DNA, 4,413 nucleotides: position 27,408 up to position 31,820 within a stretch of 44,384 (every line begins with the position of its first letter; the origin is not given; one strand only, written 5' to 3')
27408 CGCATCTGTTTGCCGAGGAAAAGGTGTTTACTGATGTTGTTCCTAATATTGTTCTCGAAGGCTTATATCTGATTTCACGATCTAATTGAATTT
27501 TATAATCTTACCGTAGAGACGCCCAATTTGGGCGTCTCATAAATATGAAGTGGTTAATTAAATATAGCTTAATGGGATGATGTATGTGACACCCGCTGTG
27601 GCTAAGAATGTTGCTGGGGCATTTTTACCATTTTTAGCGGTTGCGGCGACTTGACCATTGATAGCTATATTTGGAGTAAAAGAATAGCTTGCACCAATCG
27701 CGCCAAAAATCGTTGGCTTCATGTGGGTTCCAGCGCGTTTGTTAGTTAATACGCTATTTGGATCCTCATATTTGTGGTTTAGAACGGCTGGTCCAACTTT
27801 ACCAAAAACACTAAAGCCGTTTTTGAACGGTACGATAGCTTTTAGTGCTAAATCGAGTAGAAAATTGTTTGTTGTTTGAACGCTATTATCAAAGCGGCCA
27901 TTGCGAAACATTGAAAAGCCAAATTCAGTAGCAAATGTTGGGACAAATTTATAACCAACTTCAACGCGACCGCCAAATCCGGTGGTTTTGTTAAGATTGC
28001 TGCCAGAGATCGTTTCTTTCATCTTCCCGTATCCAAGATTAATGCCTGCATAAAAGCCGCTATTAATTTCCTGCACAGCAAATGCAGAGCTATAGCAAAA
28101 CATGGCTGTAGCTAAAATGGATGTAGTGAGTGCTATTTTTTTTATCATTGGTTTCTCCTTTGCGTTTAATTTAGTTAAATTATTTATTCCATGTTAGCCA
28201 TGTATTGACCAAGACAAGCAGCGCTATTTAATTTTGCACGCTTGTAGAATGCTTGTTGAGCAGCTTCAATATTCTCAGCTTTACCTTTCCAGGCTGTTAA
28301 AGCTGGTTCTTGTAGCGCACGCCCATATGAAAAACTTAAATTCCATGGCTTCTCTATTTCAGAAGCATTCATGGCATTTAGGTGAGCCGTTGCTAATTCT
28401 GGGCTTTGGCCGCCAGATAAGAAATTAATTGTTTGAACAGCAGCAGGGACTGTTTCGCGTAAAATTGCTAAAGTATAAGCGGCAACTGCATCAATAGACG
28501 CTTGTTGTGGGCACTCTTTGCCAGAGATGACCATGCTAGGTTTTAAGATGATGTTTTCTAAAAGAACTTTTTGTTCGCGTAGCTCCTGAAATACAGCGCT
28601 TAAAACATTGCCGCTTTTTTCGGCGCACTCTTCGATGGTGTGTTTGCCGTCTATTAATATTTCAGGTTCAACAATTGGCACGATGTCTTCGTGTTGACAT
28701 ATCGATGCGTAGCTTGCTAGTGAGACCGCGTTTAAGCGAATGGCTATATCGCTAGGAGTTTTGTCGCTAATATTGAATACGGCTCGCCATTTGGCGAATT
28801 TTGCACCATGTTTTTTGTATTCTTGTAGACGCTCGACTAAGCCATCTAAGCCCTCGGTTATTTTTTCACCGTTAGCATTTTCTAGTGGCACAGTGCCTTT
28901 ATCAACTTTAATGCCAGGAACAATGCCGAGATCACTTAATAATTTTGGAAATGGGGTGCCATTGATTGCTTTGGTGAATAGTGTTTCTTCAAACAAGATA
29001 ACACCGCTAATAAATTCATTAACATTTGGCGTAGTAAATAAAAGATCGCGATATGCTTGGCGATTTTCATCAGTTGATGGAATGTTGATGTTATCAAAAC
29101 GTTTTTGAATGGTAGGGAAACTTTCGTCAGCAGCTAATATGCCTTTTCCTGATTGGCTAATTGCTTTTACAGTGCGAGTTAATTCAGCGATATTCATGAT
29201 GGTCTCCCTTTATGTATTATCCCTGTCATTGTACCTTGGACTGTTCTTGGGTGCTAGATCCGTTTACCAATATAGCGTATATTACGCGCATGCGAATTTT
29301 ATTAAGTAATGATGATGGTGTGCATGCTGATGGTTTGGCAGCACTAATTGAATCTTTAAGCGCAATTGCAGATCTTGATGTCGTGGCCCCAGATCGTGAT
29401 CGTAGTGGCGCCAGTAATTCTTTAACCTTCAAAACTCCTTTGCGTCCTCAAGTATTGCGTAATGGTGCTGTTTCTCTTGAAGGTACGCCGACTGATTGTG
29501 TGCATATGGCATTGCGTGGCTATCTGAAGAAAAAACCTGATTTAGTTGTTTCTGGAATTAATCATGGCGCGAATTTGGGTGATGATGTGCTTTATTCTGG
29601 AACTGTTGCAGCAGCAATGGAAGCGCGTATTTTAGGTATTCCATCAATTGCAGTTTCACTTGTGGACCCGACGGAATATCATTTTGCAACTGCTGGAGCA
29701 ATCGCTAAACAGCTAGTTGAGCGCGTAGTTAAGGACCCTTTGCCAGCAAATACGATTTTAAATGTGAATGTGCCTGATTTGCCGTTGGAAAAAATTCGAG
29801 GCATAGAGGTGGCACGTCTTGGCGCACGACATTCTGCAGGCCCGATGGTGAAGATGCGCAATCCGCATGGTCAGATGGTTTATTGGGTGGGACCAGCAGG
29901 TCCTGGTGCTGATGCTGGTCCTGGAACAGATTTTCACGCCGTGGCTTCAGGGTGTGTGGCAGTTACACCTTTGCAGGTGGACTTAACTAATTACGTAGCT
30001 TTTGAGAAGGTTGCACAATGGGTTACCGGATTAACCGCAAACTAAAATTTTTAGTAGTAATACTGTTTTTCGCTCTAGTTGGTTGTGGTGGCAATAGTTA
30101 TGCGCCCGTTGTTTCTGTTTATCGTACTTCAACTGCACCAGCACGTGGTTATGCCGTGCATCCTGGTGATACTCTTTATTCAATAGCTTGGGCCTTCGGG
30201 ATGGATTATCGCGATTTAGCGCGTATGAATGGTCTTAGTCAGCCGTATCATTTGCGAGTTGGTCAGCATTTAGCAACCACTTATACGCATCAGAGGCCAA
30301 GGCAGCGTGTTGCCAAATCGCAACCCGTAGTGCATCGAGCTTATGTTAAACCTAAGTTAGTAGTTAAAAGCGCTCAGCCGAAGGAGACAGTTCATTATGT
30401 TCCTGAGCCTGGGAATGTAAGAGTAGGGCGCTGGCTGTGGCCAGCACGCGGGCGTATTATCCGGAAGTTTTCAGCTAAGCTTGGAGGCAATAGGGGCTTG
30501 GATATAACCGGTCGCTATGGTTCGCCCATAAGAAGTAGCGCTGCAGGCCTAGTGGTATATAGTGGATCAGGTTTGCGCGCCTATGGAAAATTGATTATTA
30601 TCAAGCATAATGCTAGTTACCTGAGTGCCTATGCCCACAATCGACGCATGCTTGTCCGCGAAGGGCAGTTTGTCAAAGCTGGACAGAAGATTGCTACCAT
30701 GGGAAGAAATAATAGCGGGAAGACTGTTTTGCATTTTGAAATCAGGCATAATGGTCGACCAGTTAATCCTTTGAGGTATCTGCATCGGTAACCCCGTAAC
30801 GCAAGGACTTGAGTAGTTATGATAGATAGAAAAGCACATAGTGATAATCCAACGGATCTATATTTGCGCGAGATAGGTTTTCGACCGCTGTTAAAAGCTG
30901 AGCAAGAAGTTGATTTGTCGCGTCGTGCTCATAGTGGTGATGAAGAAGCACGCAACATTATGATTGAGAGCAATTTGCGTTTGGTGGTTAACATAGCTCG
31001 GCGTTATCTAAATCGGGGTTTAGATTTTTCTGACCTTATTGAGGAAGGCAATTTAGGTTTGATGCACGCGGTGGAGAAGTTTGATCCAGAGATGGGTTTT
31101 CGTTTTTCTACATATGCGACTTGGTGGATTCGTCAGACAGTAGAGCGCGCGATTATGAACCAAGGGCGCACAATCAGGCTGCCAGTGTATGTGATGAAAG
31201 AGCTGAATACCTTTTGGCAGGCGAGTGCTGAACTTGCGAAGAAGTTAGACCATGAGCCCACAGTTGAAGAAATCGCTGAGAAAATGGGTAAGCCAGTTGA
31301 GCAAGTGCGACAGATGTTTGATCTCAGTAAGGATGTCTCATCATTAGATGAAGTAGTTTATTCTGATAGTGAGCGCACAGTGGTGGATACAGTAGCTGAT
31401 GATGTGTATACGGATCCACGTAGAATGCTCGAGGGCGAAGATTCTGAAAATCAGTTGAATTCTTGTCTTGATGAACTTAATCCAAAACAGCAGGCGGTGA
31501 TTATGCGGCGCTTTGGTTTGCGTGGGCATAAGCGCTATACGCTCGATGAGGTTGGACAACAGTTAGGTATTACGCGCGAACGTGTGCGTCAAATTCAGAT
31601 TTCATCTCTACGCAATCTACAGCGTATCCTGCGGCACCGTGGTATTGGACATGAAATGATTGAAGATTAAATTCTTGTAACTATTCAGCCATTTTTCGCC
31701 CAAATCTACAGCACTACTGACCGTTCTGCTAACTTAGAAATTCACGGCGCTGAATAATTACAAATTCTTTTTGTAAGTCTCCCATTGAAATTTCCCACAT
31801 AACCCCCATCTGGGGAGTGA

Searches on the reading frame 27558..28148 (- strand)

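Call 31: search_protein_families(library=pfam, proteins=[window:27558-28148:-], max_evalue=0.0001)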
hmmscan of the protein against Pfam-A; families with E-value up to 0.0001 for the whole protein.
window:27558-28148:- (196 aa): 2 families
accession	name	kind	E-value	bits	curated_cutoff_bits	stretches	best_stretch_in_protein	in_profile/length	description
PF13505.12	OMP_b-brl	-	4.2e-14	53.5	28.7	1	11-173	2-158/175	Outer membrane protein beta-barrel domain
PF01389.23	OmpA_membrane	-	4.2e-12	46.6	21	1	31-166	5-145/180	OmpA-like transmembrane domain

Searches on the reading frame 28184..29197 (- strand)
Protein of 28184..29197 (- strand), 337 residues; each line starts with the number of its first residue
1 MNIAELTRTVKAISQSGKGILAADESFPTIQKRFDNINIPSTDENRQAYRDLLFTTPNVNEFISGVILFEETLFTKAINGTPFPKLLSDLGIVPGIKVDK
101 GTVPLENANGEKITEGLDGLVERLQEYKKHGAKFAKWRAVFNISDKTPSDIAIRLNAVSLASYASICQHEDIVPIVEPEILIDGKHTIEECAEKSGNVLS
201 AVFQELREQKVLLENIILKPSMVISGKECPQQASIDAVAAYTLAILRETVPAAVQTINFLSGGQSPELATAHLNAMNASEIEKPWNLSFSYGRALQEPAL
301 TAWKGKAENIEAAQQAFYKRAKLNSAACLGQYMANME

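Call 31: search_protein_families(library=pfam, proteins=[window:28184-29197:-], max_evalue=0.0001)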
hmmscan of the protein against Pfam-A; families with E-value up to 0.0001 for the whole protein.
window:28184-29197:- (337 aa): 1 family
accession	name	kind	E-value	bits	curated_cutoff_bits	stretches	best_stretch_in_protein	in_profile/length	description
PF00274.25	Glycolytic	-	5.3e-141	469.9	22.2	1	5-335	1-332/349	Fructose-bisphosphate aldolase class-I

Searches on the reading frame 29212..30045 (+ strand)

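Call 31: search_protein_families(library=pfam, proteins=[window:29212-30045:+], max_evalue=0.0001)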
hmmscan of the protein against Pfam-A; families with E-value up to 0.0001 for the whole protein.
window:29212-30045:+ (277 aa): 1 family
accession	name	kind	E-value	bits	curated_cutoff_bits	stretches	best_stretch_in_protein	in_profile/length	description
PF01975.23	SurE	-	1.4e-63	214.6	22.1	1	29-208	1-187/189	Survival protein SurE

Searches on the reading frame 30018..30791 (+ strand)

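Call 31: search_protein_families(library=pfam, proteins=[window:30018-30791:+], max_evalue=0.0001)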
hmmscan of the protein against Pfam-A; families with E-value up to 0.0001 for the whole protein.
window:30018-30791:+ (257 aa): 2 families
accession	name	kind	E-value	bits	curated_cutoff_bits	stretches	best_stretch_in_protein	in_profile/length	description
PF01551.29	Peptidase_M23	-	1.1e-29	102.9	28.7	1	158-251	3-96/96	Peptidase family M23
PF01476.26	LysM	-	9e-13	48.4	20.9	1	45-85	1-40/43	LysM domain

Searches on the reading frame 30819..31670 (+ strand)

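Call 31: search_protein_families(library=pfam, proteins=[window:30819-31670:+], max_evalue=0.0001)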
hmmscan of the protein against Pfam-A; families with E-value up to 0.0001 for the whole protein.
window:30819-31670:+ (283 aa): 5 families
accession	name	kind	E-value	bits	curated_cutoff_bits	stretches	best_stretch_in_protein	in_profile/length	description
PF04542.20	Sigma70_r2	-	5.9e-23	80.9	24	1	48-117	1-70/71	Sigma-70 region 2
PF04545.22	Sigma70_r4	-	1.8e-19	69.4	24.1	1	216-268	1-49/50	Sigma-70, region 4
PF04539.22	Sigma70_r3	-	2.8e-19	69.4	25.3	1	130-202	4-76/78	Sigma-70 region 3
PF00140.25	Sigma70_r1_2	-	4.5e-12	46.2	22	1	11-43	2-34/34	Sigma-70 factor, region 1.2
PF08281.18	Sigma70_r4_2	-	2.2e-05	24.4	25.7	0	212-257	3-44/54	Sigma-70, region 4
